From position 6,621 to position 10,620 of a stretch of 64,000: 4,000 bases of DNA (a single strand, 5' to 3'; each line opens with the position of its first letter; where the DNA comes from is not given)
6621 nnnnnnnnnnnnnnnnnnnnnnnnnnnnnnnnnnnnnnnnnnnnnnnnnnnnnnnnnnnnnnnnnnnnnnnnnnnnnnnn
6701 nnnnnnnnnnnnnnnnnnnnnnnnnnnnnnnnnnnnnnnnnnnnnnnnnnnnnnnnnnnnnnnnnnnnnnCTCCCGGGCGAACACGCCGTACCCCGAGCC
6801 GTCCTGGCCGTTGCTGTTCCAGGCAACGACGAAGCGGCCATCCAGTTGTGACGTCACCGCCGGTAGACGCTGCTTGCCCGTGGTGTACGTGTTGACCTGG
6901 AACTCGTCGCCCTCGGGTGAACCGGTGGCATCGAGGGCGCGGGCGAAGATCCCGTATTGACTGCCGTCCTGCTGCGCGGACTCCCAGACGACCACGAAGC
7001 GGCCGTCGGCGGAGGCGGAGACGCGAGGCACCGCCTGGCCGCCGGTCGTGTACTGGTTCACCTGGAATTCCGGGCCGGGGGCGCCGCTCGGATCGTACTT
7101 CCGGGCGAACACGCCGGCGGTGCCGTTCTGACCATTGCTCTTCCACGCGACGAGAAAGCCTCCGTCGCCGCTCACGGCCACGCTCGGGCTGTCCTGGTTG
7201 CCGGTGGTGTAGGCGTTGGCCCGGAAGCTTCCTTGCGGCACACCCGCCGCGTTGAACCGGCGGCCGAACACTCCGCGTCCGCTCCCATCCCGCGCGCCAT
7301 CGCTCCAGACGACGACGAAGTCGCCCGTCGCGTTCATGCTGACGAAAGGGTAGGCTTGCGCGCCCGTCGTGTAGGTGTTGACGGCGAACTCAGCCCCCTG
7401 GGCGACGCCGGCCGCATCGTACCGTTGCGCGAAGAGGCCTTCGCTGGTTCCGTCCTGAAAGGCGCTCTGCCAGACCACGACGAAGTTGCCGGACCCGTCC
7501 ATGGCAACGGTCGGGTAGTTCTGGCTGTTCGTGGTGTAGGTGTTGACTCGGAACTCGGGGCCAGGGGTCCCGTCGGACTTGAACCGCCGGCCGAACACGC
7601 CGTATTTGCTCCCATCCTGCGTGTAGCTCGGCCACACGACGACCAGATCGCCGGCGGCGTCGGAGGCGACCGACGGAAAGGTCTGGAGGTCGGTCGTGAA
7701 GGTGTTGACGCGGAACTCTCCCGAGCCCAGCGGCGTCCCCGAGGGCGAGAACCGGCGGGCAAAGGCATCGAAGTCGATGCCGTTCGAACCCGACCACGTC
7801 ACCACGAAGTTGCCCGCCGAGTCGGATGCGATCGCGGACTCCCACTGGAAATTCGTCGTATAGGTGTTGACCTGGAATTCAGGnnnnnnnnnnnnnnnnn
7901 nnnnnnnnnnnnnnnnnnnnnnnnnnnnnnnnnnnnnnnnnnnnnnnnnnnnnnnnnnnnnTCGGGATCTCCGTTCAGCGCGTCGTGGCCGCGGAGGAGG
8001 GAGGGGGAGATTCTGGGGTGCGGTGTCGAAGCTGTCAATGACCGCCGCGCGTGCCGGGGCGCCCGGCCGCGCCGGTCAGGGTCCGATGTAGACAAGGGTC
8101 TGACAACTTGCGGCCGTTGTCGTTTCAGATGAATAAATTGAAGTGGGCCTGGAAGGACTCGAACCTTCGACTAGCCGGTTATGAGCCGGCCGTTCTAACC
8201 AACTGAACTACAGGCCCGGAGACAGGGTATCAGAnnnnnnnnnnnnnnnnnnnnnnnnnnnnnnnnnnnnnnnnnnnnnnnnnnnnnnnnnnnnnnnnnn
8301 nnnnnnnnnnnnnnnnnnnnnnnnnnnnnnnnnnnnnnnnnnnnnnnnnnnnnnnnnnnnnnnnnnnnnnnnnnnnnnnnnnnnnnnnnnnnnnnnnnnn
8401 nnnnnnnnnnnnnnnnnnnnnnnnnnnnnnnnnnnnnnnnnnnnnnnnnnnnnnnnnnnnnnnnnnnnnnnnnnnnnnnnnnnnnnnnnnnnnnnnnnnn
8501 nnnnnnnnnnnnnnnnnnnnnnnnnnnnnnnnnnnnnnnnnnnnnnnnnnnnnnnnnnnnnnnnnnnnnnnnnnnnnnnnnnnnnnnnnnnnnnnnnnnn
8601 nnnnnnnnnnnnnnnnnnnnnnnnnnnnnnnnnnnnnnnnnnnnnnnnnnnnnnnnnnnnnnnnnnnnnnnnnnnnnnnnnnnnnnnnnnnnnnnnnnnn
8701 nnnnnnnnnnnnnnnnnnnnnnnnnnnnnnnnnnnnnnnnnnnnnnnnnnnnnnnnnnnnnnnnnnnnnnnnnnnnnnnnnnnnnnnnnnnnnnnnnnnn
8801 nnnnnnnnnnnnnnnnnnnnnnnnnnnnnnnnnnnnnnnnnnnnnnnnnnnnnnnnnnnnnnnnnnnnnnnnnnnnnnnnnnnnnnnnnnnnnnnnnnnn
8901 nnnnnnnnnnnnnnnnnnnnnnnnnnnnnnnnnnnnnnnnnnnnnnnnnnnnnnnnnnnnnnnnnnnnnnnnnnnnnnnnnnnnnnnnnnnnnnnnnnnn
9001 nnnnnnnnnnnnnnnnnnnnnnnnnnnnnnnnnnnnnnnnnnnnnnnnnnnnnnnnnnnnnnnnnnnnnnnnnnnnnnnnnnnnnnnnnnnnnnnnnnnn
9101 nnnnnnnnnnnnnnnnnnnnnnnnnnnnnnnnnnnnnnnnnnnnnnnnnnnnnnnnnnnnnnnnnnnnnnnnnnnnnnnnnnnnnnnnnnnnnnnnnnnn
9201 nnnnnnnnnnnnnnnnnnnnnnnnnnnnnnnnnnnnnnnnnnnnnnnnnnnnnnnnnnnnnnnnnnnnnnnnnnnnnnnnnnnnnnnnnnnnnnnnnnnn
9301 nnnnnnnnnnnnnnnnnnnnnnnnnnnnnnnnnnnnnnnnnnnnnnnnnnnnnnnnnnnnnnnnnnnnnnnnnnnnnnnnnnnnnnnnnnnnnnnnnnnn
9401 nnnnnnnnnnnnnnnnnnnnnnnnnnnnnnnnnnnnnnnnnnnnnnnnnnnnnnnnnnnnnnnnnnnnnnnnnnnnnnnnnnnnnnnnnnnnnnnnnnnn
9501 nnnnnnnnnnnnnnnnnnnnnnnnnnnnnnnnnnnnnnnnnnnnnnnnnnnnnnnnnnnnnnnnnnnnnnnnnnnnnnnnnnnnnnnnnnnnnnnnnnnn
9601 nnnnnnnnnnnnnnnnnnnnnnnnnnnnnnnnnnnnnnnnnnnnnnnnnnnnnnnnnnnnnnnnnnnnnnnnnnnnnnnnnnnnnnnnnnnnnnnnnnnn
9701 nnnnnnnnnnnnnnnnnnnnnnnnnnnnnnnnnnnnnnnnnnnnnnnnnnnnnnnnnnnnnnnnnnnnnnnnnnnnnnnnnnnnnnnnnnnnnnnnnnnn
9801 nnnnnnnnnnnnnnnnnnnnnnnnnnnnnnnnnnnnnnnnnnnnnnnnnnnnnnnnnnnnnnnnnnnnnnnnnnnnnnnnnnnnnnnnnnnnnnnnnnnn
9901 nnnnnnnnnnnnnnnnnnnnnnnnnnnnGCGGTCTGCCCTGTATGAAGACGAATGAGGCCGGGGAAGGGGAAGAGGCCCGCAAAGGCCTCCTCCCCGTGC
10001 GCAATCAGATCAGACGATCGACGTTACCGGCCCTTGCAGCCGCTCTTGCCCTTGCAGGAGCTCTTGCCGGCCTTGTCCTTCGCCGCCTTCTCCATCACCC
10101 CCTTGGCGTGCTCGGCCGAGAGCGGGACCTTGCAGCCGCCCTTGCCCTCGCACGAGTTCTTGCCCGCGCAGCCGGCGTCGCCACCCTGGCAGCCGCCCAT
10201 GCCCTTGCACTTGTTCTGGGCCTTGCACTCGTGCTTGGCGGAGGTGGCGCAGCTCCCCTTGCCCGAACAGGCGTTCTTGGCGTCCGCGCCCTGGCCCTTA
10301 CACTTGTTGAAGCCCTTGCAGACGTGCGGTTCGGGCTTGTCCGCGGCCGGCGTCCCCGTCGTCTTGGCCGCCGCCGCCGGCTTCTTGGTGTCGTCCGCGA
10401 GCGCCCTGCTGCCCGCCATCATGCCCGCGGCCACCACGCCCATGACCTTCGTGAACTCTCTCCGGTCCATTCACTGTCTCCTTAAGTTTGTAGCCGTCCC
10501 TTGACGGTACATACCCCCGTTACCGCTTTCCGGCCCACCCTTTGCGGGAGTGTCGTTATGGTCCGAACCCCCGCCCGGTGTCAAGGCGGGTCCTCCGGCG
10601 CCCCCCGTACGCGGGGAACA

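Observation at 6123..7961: Secreted protein with seven ~52-aa tandem repeats and a lectin-like C-terminal domain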

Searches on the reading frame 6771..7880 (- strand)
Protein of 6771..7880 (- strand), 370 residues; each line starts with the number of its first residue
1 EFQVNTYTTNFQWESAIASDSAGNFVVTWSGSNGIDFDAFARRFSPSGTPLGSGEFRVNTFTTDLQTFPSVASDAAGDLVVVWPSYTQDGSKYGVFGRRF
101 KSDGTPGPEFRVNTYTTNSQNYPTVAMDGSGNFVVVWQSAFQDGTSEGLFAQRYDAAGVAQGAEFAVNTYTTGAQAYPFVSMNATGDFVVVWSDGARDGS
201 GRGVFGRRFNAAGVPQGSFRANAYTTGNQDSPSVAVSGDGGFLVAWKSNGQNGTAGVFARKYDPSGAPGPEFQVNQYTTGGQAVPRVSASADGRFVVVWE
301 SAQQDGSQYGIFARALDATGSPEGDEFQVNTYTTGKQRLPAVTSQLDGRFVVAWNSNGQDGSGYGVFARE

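Call 48: search_protein_representatives(protein=window:6771-7880:-)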
Query: 370 residues. Proteins with E-value up to 0.001 (for the whole library): 43605; up to 1e-10: 30082; up to 1e-30: 12813. The best 150 are listed.
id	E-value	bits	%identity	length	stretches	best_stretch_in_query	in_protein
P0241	0.0e+00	3026.8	46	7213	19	83-369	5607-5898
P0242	0.0e+00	2011.2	47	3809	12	26-369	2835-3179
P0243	0.0e+00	1931.2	48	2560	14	69-361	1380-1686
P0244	0.0e+00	1884.0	40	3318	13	1-369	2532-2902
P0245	0.0e+00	1844.4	50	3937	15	66-369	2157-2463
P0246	0.0e+00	1612.0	45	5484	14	55-370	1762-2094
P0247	0.0e+00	1575.6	47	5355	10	30-369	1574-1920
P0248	0.0e+00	1537.7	36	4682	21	25-368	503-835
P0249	0.0e+00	1307.5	37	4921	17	51-341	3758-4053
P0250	0.0e+00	1296.0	41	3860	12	14-368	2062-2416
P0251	0.0e+00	1267.2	41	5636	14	108-356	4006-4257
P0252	0.0e+00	1264.4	48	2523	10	105-339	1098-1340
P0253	0.0e+00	1247.8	40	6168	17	102-368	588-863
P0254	0.0e+00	1239.2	41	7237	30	54-305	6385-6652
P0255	0.0e+00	1234.9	41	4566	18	51-359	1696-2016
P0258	0.0e+00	1222.8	45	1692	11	12-246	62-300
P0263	0.0e+00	1152.8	42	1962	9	1-368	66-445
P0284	1.5e-285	962.2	54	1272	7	107-369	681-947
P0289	1.4e-279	942.4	43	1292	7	50-370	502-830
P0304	1.5e-257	869.9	57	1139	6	40-218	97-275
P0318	4.7e-247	835.4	48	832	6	39-358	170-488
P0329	3.2e-240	813.0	47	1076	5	107-369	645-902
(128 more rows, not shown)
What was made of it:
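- Family size: 43,605 50%-identity cluster representatives at E<=1e-3, and 12,813 at E<=1e-30 (call 48).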

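Call 49: search_protein_families(library=pfam, proteins=[P0258, P0263, P0284, P0289, P0304, P0318, P0329], max_evalue=0.0001)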
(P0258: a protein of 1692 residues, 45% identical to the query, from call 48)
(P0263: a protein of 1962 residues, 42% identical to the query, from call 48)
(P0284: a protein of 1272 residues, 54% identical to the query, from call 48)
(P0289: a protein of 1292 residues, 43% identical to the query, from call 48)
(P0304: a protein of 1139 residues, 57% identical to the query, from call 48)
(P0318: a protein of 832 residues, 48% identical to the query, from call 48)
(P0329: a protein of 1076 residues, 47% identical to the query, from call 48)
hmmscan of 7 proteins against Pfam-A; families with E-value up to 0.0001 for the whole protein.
P0258 (1692 aa): 2 families
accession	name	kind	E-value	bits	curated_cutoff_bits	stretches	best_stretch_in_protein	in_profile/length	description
PF00028.23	Cadherin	-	3.7e-09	37.3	28.8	1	1452-1538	3-92/93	Cadherin domain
PF04616.20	Glyco_hydro_43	-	8.4e-06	25.8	32.2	0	1223-1286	103-170/288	Glycosyl hydrolases family 43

P0263 (1962 aa): 2 families
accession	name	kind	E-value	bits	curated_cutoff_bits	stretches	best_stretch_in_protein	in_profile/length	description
PF04234.18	CopC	-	9.3e-12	46.2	23.3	0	1067-1125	31-82/92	CopC domain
PF18962.6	Por_Secre_tail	-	3.8e-06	27.5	27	0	1675-1740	8-66/75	Secretion system C-terminal sorting domain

P0284 (1272 aa): 7 families
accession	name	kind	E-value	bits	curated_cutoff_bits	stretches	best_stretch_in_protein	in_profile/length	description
PF00028.23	Cadherin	-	1.3e-50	170.2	28.8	3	963-1050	3-90/93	Cadherin domain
PF23592.1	Cadherin_CELSR2_9th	-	4.5e-18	65.6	36.8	1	1074-1140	27-91/100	CELSR2-like, ninth cadherin domain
PF25374.1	Cadherin_FAT4_N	-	3.5e-13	50.1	35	0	1063-1116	6-52/85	FAT4-like, N-terminal cadherin-like domain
PF04234.18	CopC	-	4.3e-10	40.9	23.3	0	630-664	48-82/92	CopC domain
PF04616.20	Glyco_hydro_43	-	1.5e-07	31.5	32.2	0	746-804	118-175/288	Glycosyl hydrolases family 43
PF13061.11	DUF3923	-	7.4e-07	29.6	25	0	834-855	22-43/65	Protein of unknown function (DUF3923)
PF17803.7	Cadherin_4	-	6.5e-05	23.8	25.1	0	1045-1112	2-69/71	Bacterial cadherin-like domain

P0289 (1292 aa): 0 families

P0304 (1139 aa): 4 families
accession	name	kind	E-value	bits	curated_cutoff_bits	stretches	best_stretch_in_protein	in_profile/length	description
PF17417.8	Glycoprot_B_PH2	-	2e-10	41.3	23.7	0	576-607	62-93/97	Herpesvirus Glycoprotein B PH-like domain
PF21025.2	Fapy_DNA_glyco_C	-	1.3e-07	31.7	27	0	887-907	12-32/49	Formamidopyrimidine-DNA glycosylase C-terminal domain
PF04234.18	CopC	-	6.8e-07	30.6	23.3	0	799-828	52-81/92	CopC domain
PF00404.24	Dockerin_1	-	9.4e-05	23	22.9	0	1075-1132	2-56/57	Dockerin type I domain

P0318 (832 aa): 2 families
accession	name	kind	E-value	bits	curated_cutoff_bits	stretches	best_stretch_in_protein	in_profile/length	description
PF00404.24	Dockerin_1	-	9.5e-08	32.6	22.9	1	773-824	2-56/57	Dockerin type I domain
PF02246.21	B1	-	4.7e-05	23.8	25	0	805-827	46-68/69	Protein L b1 domain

P0329 (1076 aa): 1 family
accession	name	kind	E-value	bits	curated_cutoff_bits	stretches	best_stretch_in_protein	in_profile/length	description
PF04234.18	CopC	-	3.1e-10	41.3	23.3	0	128-166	45-84/92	CopC domain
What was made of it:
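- On Named propeller repeat families in Pfam (WD40, Kelch, NHL, PQQ, YVTN/lactonase, BNR/Asp-box, FG-GAP, SBBP, DUF5122/delta-60, RCC1, TolB/PD40): Seven larger relatives also leave the propeller region uncovered (call 49).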

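Call 50: search_protein_families(library=ncbifam, proteins=[P0258, P0263, P0284, P0289, P0304, P0318, P0329], max_evalue=0.0001)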
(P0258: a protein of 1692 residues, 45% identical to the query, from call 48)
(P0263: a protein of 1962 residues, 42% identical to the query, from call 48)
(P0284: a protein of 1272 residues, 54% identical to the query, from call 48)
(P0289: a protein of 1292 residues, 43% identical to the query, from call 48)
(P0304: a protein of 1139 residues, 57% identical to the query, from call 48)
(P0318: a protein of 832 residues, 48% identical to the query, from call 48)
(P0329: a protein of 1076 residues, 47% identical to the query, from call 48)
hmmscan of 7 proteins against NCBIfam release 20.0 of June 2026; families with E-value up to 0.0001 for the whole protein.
P0258 (1692 aa): 1 family
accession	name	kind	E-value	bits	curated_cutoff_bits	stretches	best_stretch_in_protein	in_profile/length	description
NF053835.1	PDIAV_lipo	equivalog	3.9e-16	59.5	90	1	107-415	30-337/458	PDIAV motif-containing lipoprotein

P0263 (1962 aa): 0 families

P0284 (1272 aa): 1 family
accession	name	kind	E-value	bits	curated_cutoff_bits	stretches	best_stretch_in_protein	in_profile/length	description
NF053835.1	PDIAV_lipo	equivalog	7.7e-10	38.7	90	0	52-195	78-221/458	PDIAV motif-containing lipoprotein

P0289 (1292 aa): 0 families

P0304 (1139 aa): 2 families
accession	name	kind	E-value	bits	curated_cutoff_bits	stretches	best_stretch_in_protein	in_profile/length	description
NF009021.0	PRK12357.1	equivalog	9.1e-14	51.3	470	0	882-917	289-324/326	glutaminase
NF041783.2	mnquin_red_QrcB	equivalog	5.6e-05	21.5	440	0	264-349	459-544/695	menaquinone reductase molybdopterin-binding-like subunit QrcB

P0318 (832 aa): 1 family
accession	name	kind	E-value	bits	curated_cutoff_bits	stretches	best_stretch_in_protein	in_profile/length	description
NF053835.1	PDIAV_lipo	equivalog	1.3e-09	38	90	0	8-165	13-165/458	PDIAV motif-containing lipoprotein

P0329 (1076 aa): 1 family
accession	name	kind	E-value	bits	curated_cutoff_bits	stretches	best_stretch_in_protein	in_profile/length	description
NF053835.1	PDIAV_lipo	equivalog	9.1e-13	48.4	90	1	79-354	33-309/458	PDIAV motif-containing lipoprotein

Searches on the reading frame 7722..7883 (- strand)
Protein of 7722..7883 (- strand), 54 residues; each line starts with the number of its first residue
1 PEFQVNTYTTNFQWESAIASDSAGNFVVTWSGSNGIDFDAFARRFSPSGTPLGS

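Call 47: search_solved_structures(query=A3, max_evalue=10, show_alignments=4)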
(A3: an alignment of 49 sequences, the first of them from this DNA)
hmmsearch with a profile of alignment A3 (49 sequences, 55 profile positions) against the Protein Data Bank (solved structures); distinct sequences matched with E-value up to 10: 8.
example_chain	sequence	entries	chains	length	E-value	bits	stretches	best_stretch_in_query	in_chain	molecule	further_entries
3hx8_A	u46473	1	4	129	0.15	15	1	21-37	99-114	putative ketosteroid isomerase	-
5vqj_A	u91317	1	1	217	0.27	14.2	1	17-33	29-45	exo-beta-1,4-xylanase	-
4u1f_A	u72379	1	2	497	0.3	14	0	16-34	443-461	Eukaryotic translation initiation factor 3 subunit B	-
6gsm_p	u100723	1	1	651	0.56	13.2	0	16-34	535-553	Eukaryotic translation initiation factor 3 subunit B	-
6gsn_p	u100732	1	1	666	0.6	13.1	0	16-34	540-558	Eukaryotic translation initiation factor 3 subunit B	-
4uer_b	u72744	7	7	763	0.83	12.6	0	16-34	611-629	EIF3B | Eukaryotic translation initiation factor 3 subunit B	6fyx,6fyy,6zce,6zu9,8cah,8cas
7qiy_O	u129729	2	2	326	0.84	12.6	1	18-51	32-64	Mitogen-activated protein kinase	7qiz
7qrw_A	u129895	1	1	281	4.6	10.2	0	17-30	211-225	Isoform 4 of Tripartite motif-containing protein 3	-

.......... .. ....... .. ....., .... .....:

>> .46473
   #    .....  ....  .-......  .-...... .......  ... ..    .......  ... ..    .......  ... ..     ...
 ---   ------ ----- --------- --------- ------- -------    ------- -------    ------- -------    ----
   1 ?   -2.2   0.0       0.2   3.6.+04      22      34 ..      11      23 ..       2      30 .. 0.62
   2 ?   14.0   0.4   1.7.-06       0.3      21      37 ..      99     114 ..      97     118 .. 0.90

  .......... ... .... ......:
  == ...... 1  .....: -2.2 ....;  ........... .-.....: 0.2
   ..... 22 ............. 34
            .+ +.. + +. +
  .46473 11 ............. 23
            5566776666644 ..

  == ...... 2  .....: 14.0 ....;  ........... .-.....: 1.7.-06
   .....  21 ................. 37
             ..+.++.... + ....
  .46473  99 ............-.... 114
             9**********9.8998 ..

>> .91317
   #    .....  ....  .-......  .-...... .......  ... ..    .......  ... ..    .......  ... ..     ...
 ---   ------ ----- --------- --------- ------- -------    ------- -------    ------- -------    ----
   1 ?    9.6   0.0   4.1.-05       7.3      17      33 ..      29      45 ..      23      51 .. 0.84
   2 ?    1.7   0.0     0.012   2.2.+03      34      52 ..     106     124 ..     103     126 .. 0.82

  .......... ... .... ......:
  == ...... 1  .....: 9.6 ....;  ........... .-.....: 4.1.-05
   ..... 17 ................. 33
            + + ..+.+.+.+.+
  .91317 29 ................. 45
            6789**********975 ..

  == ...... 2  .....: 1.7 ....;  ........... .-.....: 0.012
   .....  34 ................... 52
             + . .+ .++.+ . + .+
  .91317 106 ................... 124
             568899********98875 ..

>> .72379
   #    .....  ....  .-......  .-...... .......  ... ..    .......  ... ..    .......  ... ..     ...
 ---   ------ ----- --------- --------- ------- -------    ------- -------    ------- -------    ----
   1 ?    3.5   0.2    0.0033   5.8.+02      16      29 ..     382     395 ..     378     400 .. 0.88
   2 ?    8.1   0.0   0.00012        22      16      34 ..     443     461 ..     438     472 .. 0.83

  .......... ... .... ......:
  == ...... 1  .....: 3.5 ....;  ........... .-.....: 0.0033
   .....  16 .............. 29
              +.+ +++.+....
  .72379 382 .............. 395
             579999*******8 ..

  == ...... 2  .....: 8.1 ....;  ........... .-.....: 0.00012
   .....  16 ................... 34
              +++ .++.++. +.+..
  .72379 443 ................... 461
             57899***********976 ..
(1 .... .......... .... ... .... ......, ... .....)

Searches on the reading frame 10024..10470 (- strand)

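Call 78: search_protein_families(library=ncbifam, proteins=[window:10024-10470:-], max_evalue=0.001)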
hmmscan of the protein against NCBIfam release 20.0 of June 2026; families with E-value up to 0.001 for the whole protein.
window:10024-10470:- (148 aa): 1 family
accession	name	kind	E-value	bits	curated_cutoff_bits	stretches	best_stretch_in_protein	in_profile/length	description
NF050166.1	Cu_RiPP_BufA2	equivalog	1.9e-05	24.8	60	0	66-92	37-62/79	BufA2 family periplasmic bufferin-type metallophore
